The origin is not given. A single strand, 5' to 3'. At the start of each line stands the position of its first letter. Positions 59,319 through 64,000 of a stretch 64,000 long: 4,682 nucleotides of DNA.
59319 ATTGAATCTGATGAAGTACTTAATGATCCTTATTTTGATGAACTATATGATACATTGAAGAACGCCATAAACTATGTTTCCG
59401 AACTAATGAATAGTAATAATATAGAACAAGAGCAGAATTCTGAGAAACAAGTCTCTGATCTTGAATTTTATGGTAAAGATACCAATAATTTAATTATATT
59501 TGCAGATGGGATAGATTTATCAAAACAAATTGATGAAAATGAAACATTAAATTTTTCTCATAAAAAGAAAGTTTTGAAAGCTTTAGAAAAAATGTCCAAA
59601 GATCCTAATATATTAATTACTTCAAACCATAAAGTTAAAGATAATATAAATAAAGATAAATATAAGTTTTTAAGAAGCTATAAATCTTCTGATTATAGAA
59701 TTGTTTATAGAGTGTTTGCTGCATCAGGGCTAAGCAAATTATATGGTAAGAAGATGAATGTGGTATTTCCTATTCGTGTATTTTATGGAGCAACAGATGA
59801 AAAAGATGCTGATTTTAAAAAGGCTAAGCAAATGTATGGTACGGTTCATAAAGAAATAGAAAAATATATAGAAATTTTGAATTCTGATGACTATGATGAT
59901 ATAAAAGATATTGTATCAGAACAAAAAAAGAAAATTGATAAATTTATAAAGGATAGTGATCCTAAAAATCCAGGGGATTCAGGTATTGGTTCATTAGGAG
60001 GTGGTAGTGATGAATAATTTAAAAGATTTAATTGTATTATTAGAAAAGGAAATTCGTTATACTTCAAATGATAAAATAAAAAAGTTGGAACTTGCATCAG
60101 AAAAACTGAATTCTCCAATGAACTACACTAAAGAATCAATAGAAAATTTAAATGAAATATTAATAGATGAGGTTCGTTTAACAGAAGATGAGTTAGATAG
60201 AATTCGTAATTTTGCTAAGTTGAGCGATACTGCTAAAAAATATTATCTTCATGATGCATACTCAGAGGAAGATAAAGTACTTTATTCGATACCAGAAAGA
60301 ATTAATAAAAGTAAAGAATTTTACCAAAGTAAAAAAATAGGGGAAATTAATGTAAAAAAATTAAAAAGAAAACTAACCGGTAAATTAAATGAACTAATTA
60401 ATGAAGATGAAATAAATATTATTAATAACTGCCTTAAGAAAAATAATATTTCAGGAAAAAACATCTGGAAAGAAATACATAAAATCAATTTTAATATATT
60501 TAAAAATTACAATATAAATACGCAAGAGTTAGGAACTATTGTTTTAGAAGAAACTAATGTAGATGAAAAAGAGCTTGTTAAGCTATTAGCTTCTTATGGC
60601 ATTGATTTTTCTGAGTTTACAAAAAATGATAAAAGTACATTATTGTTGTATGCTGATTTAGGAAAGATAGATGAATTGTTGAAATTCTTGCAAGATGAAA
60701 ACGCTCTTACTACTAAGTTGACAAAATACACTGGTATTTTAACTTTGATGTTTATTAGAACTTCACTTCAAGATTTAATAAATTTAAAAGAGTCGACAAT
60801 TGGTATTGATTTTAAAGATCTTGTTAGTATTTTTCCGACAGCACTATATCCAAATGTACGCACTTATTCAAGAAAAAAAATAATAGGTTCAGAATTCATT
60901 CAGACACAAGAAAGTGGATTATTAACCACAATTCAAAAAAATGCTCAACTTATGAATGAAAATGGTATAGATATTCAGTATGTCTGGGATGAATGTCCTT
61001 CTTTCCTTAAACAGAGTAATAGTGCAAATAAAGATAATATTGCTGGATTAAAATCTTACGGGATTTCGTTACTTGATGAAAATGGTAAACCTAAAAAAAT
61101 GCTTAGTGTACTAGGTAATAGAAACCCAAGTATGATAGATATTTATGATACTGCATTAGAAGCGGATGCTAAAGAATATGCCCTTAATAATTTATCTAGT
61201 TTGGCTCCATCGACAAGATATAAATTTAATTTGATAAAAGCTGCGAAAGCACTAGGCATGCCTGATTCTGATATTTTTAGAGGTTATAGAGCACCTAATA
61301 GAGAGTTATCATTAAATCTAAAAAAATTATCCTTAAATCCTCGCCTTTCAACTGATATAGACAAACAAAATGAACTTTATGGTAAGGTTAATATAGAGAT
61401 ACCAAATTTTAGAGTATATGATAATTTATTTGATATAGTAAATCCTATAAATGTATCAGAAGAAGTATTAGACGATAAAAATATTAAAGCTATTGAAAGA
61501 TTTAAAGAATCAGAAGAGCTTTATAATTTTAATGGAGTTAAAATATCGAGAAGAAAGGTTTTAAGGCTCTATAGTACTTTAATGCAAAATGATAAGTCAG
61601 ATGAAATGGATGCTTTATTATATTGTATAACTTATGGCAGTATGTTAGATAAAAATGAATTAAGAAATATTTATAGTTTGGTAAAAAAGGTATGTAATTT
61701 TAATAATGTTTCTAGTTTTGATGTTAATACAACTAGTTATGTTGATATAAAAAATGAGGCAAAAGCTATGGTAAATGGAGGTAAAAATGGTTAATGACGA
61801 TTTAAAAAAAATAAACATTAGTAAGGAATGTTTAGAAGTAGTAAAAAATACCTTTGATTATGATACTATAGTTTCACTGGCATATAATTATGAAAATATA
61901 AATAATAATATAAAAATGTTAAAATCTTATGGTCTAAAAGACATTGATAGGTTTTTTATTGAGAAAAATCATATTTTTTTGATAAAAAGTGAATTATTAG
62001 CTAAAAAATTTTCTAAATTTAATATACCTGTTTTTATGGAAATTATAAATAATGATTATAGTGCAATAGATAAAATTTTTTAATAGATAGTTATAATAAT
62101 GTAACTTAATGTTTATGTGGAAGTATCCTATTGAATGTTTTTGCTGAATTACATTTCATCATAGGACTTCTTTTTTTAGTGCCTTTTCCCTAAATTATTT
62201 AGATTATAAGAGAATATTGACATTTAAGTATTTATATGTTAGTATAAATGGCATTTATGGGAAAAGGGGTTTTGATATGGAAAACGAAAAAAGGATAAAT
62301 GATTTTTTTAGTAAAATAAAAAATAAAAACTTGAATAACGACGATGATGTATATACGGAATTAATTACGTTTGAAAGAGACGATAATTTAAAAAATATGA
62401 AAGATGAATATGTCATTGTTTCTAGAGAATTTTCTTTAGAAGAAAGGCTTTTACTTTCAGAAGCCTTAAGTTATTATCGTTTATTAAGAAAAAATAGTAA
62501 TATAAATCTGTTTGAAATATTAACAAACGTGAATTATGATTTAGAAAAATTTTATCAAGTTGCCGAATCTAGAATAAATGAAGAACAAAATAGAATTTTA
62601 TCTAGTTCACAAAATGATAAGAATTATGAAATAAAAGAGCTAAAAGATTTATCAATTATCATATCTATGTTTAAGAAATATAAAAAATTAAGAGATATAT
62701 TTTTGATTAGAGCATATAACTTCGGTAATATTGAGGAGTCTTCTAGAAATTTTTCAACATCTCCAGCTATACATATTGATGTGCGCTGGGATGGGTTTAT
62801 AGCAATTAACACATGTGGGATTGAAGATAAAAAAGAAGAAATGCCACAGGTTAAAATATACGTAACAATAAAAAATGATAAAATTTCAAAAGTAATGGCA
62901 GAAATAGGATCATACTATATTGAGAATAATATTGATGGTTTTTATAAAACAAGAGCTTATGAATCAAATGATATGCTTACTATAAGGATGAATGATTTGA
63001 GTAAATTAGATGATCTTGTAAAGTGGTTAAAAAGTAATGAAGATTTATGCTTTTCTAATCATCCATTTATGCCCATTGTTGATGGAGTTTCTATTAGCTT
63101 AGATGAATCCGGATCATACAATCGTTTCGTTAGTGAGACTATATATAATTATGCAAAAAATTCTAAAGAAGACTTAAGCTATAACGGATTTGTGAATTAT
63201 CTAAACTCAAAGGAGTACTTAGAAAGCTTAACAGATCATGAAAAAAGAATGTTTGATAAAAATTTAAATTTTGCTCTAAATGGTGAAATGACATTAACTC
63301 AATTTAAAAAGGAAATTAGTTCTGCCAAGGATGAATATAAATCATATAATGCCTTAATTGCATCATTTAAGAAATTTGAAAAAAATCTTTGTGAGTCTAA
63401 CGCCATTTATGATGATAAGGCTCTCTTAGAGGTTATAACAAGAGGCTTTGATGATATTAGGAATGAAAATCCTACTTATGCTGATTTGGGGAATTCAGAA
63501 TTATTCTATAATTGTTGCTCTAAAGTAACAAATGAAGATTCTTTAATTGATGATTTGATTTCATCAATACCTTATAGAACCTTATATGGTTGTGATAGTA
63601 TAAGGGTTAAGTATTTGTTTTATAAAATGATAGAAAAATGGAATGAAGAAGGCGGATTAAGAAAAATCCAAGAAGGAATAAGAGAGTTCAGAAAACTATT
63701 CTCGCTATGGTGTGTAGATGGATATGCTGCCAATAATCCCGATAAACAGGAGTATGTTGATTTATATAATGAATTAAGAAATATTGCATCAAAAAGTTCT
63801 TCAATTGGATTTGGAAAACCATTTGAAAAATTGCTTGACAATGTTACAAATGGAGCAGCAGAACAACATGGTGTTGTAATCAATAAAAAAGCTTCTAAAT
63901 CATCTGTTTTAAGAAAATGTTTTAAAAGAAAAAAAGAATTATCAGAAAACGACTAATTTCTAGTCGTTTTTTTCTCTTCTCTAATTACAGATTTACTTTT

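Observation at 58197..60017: Large protein with a C-terminal RelE/ParE-like toxin fold fused to a ~450-aa K/E-rich region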

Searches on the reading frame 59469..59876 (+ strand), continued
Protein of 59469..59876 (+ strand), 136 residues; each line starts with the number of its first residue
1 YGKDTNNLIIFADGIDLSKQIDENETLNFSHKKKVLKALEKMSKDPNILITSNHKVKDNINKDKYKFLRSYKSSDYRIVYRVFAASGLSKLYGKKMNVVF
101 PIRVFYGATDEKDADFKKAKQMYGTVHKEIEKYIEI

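Call 89: search_protein_families(library=pfam, proteins=[L005:9469-9990:+, L018:734-1327:+, L020:857-1438:+, L005:13625-13918:+, L018:5108-5401:+, L020:5078-5371:+], max_evalue=0.1)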
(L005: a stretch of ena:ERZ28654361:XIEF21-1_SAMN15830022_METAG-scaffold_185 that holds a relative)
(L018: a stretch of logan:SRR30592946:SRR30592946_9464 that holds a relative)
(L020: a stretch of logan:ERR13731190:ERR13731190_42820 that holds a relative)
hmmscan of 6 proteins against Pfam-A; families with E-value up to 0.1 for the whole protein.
L005:9469-9990:+ (173 aa): 0 families

L018:734-1327:+ (197 aa): 0 families

L020:857-1438:+ (193 aa): 0 families

L005:13625-13918:+ (97 aa): 1 family
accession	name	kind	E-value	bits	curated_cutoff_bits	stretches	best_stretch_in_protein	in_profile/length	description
PF02536.19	mTERF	-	0.0013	18.1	23.1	1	2-78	109-189/314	mTERF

L018:5108-5401:+ (97 aa): 0 families

L020:5078-5371:+ (97 aa): 0 families

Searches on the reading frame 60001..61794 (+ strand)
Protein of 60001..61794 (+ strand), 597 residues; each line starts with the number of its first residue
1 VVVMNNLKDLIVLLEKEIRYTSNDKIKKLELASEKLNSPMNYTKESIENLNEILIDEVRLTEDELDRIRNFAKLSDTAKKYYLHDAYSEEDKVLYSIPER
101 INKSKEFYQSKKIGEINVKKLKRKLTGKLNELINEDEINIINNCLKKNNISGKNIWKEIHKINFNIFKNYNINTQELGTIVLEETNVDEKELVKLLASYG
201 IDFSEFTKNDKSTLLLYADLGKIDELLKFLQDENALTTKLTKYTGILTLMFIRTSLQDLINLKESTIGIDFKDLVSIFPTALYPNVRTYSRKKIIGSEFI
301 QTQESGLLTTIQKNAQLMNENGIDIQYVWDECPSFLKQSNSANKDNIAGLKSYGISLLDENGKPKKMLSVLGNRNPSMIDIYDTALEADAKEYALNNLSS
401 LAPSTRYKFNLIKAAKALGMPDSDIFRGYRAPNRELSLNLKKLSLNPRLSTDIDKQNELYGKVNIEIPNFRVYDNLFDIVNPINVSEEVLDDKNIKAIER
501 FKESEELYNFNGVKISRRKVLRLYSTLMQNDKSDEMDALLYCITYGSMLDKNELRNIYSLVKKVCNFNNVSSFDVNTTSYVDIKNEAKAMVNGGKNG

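Call 3: search_protein_families(library=pfam, proteins=[window:60001-61794:+], max_evalue=1)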
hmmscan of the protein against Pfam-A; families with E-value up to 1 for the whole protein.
window:60001-61794:+ (597 aa): 3 families
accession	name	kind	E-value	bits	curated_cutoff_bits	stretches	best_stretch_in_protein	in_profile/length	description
PF13772.11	AIG2_2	-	0.0084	17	27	1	378-423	32-78/83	AIG2-like family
PF06938.16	DUF1285_N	-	0.048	13.9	29.3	0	509-533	25-49/67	Domain of unknown function (DUF1285), N-terminal domain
PF17979.7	zf-CRD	-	0.56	10.9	26.3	1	134-185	84-136/158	Cysteine rich domain with multizinc binding regions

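Call 4: search_protein_families(library=ncbifam, proteins=[window:60001-61794:+], max_evalue=1)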
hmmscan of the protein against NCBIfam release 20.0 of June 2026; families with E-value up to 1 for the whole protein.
window:60001-61794:+ (597 aa): 0 families

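Call 15: search_protein_families(library=padloc, proteins=[window:60001-61794:+], max_evalue=1)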
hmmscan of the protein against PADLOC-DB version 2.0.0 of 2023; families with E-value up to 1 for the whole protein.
window:60001-61794:+ (597 aa): 0 families

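Call 16: search_protein_families(library=phrogs, proteins=[window:60001-61794:+], max_evalue=1)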
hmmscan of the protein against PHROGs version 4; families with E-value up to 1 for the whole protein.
window:60001-61794:+ (597 aa): 1 family
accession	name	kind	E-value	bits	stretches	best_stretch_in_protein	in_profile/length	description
phrog_11551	-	unknown function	0.072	14.3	1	337-364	21-49/63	-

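Call 51: search_solved_structures(query=A5, max_evalue=10, show_alignments=2)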
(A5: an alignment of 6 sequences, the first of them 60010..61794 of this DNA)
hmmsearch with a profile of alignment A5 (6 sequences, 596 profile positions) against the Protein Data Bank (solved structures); distinct sequences matched with E-value up to 10: 2.
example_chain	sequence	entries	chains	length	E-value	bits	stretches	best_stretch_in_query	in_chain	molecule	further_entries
4rzp_A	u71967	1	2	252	0.81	11.1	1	1-92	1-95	Engineered Protein OR366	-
8v2x_A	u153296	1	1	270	0.84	11.1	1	257-325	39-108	Triosephosphate isomerase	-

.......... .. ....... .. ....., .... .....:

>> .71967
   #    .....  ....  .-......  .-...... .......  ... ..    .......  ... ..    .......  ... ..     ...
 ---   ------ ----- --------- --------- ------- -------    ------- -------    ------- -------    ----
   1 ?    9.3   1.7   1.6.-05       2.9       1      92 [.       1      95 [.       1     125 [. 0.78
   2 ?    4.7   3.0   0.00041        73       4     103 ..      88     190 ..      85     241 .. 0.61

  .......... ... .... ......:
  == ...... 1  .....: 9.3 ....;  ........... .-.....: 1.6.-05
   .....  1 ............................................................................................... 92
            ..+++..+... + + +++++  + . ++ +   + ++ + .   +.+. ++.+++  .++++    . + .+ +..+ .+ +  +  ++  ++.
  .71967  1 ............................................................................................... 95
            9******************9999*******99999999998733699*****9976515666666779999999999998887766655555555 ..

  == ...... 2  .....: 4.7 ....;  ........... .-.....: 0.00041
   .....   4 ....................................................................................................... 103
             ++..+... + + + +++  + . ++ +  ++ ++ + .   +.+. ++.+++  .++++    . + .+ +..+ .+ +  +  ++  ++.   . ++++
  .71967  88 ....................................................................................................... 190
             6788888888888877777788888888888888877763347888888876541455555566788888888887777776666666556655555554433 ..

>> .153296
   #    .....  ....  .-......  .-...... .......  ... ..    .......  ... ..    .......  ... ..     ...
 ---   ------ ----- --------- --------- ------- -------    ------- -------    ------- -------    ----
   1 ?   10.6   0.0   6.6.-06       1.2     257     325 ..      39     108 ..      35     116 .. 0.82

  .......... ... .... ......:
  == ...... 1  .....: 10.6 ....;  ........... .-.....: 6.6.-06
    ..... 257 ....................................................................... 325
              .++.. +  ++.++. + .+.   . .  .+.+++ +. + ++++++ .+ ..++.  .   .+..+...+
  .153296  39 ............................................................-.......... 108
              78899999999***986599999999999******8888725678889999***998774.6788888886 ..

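Call 75: search_protein_families(library=pfam, alignment_id=A5, max_evalue=1)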
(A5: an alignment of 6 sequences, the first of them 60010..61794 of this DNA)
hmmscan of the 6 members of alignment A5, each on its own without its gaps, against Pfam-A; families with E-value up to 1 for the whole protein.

A. member 1, window:60010-61794:+ (594 aa): 3 families
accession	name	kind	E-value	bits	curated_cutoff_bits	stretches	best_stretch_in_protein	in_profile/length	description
PF13772.11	AIG2_2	-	0.0083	17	27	1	375-420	32-78/83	AIG2-like family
PF06938.16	DUF1285_N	-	0.048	13.9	29.3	0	506-530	25-49/67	Domain of unknown function (DUF1285), N-terminal domain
PF17979.7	zf-CRD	-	0.56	10.9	26.3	1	131-182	84-136/158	Cysteine rich domain with multizinc binding regions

B. families by the number of members that match (of 6 scanned): 8 families
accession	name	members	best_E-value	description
PF13772.11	AIG2_2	1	0.0083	AIG2-like family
PF20274.4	cREC_REC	1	0.026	Cyclic-phosphate processing Receiver domain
PF23916.1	TIM-barrel_EndoS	1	0.036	Endo-beta-N-acetylglucosaminidase EndoS TIM-barrel domain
PF06938.16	DUF1285_N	1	0.048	Domain of unknown function (DUF1285), N-terminal domain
PF21826.1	DUF6887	1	0.16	Family of unknown function (DUF6887)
PF10437.14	Lip_prot_lig_C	1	0.21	Bacterial lipoate protein ligase C-terminus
PF04768.19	NAT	1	0.26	NAT, N-acetyltransferase, of N-acetylglutamate synthase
PF17979.7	zf-CRD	1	0.56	Cysteine rich domain with multizinc binding regions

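Call 84: find_homologous_proteins(query=A5, max_evalue=0.001)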
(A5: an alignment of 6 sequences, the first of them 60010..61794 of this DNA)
Query A5 (6 sequences) (594 aa, profile of the alignment): 2 proteins with E <= 0.001 among 8000 candidates.
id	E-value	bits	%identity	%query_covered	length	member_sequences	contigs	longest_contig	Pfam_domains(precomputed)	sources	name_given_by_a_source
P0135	1.9e-269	913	60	99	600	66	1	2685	-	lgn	-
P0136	1.9e-264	897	99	100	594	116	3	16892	-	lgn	-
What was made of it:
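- Tried and rejected: Homolog searches: the last search, with the C profile, returned only the two known alleles (call 84).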

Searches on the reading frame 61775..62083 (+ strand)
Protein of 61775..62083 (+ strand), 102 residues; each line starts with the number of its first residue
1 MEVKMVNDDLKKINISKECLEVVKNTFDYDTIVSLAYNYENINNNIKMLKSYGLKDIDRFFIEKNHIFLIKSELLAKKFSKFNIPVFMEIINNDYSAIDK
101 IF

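Call 3: search_protein_families(library=pfam, proteins=[window:61775-62083:+], max_evalue=1)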
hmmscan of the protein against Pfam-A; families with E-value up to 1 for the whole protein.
window:61775-62083:+ (102 aa): 1 family
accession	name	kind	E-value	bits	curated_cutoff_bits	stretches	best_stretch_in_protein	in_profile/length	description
PF11952.13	XTBD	-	0.13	12.4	27.6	1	11-42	12-43/85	XRN-Two Binding Domain, XTBD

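Call 4: search_protein_families(library=ncbifam, proteins=[window:61775-62083:+], max_evalue=1)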
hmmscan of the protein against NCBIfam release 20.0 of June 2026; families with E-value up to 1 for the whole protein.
window:61775-62083:+ (102 aa): 0 families

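Call 15: search_protein_families(library=padloc, proteins=[window:61775-62083:+], max_evalue=1)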
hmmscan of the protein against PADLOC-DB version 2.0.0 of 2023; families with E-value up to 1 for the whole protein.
window:61775-62083:+ (102 aa): 0 families

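Call 16: search_protein_families(library=phrogs, proteins=[window:61775-62083:+], max_evalue=1)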
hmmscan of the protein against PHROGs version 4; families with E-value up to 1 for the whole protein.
window:61775-62083:+ (102 aa): 3 families
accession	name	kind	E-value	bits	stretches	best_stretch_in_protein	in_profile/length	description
phrog_8538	-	unknown function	0.031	15.3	1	4-61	30-83/138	-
phrog_36146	-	unknown function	0.036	14.8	1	7-100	23-117/223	-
phrog_38335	-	unknown function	0.61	11.4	1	9-47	43-79/84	-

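Call 45: find_encoding_contigs(protein=window:61787-62083:+, flank=10000, max_places=10)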
Protein window:61787-62083:+ (98 aa): 24 contigs read that carry it; 10 places shown.
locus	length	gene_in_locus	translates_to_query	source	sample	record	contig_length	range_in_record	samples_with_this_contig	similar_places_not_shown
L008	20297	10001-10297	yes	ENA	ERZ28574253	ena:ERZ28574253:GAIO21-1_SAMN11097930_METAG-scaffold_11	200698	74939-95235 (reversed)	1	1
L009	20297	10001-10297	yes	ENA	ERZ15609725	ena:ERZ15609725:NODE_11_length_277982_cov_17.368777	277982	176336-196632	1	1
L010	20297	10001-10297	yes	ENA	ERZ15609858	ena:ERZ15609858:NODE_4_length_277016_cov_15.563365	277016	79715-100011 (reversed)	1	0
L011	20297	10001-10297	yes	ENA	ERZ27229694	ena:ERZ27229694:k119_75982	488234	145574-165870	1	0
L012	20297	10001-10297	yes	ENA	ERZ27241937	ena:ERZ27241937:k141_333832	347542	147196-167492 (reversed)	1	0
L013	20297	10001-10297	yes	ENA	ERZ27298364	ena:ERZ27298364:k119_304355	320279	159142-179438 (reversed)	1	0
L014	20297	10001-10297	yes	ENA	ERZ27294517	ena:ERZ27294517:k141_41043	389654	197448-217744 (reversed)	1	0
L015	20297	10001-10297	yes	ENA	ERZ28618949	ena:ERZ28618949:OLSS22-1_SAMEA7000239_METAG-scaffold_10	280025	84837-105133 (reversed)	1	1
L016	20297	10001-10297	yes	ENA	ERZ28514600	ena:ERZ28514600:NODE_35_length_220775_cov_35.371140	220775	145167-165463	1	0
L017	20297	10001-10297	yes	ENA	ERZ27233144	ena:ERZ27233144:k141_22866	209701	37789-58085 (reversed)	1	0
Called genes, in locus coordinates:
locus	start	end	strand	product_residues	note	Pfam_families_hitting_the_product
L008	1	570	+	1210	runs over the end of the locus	PF04997:RNA_pol_Rpb1_1, PF00623:RNA_pol_Rpb1_2, PF04983:RNA_pol_Rpb1_3, PF05000:RNA_pol_Rpb1_4, PF04998:RNA_pol_Rpb1_5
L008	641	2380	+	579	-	PF00140:Sigma70_r1_2, PF04542:Sigma70_r2, PF04539:Sigma70_r3, PF04545:Sigma70_r4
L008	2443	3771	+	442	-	PF01171:ATP_bind_3, PF11734:TilS_C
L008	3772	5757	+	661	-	PF06480:FtsH_ext, PF07728:AAA_5 (faint), PF13191:AAA_16 (faint), PF00004:AAA, PF17862:AAA_lid_3, PF01434:Peptidase_M41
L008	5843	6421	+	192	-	-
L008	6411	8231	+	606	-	-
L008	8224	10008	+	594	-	-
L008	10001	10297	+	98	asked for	-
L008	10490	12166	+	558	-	-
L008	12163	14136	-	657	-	PF00912:Transgly, PF00905:Transpeptidase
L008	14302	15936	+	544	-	-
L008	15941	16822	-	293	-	PF00126:HTH_1, PF03466:LysR_substrate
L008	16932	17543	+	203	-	-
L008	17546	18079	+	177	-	-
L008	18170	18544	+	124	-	PF09148:DUF1934 (weak)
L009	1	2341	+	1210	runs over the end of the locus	PF04997:RNA_pol_Rpb1_1, PF00623:RNA_pol_Rpb1_2, PF04983:RNA_pol_Rpb1_3, PF05000:RNA_pol_Rpb1_4, PF04998:RNA_pol_Rpb1_5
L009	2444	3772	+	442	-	PF01171:ATP_bind_3, PF11734:TilS_C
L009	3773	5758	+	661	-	PF06480:FtsH_ext, PF07728:AAA_5 (faint), PF13191:AAA_16 (faint), PF00004:AAA, PF17862:AAA_lid_3, PF01434:Peptidase_M41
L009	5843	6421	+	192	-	-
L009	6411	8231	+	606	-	-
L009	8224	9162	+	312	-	-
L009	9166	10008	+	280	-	-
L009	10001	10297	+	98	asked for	-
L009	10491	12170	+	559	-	-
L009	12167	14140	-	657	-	PF00912:Transgly, PF00905:Transpeptidase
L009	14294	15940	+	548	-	-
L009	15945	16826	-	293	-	PF00126:HTH_1, PF03466:LysR_substrate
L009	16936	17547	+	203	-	-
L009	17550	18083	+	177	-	-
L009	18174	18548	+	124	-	PF09148:DUF1934 (weak)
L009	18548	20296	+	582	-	PF03485:Arg_tRNA_synt_N, PF00750:tRNA-synt_1d, PF05746:DALR_1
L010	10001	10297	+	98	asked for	-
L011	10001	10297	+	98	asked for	-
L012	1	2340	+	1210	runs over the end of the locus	PF04997:RNA_pol_Rpb1_1, PF00623:RNA_pol_Rpb1_2, PF04983:RNA_pol_Rpb1_3, PF05000:RNA_pol_Rpb1_4, PF04998:RNA_pol_Rpb1_5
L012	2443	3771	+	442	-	PF01171:ATP_bind_3, PF11734:TilS_C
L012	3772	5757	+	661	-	PF06480:FtsH_ext, PF07728:AAA_5 (faint), PF13191:AAA_16 (faint), PF00004:AAA, PF17862:AAA_lid_3, PF01434:Peptidase_M41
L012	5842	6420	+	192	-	-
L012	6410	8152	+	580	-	-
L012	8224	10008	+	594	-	-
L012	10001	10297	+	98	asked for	-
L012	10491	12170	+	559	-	-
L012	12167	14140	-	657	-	PF00912:Transgly, PF00905:Transpeptidase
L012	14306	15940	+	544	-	-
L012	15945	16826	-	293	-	PF00126:HTH_1, PF03466:LysR_substrate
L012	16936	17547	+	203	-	-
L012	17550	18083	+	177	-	-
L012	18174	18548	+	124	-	PF09148:DUF1934 (weak)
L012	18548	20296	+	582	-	PF03485:Arg_tRNA_synt_N, PF00750:tRNA-synt_1d, PF05746:DALR_1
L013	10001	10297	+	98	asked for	-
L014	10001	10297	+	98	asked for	-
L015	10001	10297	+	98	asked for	-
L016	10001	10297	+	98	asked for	-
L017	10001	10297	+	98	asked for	-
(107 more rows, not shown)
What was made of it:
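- Possible disrupted variants occur in the population: C is split in L009 and B is truncated in L012 (call 45).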

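Call 52: search_solved_structures(query=A6, max_evalue=10, show_alignments=2)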
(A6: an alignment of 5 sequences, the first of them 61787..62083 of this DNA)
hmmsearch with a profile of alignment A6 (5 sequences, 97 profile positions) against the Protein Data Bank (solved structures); distinct sequences matched with E-value up to 10: 4.
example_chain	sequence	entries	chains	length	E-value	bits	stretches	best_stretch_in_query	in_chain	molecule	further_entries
6hk9_A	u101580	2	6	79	0.58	13.7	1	13-76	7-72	Testis-expressed protein 12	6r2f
8yva_A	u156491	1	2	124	0.67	13.5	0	15-52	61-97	C2H2-type domain-containing protein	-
9i2j_A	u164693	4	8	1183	1.1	12.8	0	36-85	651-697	dextransucrase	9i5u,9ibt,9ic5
8j07_m3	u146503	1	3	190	1.7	12.2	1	1-75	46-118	Dynein axonemal light chain 1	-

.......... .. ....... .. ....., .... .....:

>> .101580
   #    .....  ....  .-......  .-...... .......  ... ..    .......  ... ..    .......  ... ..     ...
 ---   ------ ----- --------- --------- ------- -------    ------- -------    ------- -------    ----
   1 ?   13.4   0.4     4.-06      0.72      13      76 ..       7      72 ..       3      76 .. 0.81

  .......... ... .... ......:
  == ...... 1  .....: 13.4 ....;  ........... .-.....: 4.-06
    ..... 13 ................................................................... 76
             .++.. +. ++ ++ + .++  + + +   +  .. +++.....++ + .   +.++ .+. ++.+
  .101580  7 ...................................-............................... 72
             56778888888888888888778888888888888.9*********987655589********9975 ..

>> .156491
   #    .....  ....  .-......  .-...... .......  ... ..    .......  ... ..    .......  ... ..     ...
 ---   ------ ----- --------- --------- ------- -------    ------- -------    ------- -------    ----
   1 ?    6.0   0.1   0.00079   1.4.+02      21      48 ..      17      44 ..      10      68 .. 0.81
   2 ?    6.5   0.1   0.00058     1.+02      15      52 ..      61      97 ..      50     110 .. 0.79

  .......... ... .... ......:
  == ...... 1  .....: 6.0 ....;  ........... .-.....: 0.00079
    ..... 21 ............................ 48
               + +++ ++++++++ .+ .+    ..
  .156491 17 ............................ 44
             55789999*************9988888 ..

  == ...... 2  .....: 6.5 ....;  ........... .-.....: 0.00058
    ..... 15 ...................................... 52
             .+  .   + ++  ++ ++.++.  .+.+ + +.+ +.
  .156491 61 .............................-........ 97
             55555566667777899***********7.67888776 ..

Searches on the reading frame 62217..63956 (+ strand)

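Call 3: search_protein_families(library=pfam, proteins=[window:62217-63956:+], max_evalue=1)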
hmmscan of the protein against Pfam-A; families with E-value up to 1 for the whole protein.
window:62217-63956:+ (579 aa): 1 family
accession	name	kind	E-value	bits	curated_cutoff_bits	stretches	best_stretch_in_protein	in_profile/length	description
PF12092.13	DUF3568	-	0.086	13.4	23.2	1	103-175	41-114/124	Protein of unknown function (DUF3568)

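Call 4: search_protein_families(library=ncbifam, proteins=[window:62217-63956:+], max_evalue=1)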
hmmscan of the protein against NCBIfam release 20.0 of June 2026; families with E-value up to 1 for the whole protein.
window:62217-63956:+ (579 aa): 0 families

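Call 15: search_protein_families(library=padloc, proteins=[window:62217-63956:+], max_evalue=1)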
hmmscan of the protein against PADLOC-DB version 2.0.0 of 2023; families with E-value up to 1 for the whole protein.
window:62217-63956:+ (579 aa): 0 families

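Call 16: search_protein_families(library=phrogs, proteins=[window:62217-63956:+], max_evalue=1)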
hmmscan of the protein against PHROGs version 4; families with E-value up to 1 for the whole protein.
window:62217-63956:+ (579 aa): 1 family
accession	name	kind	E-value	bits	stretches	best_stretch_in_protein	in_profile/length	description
phrog_30324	-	unknown function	0.66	11.4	0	204-227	41-64/96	-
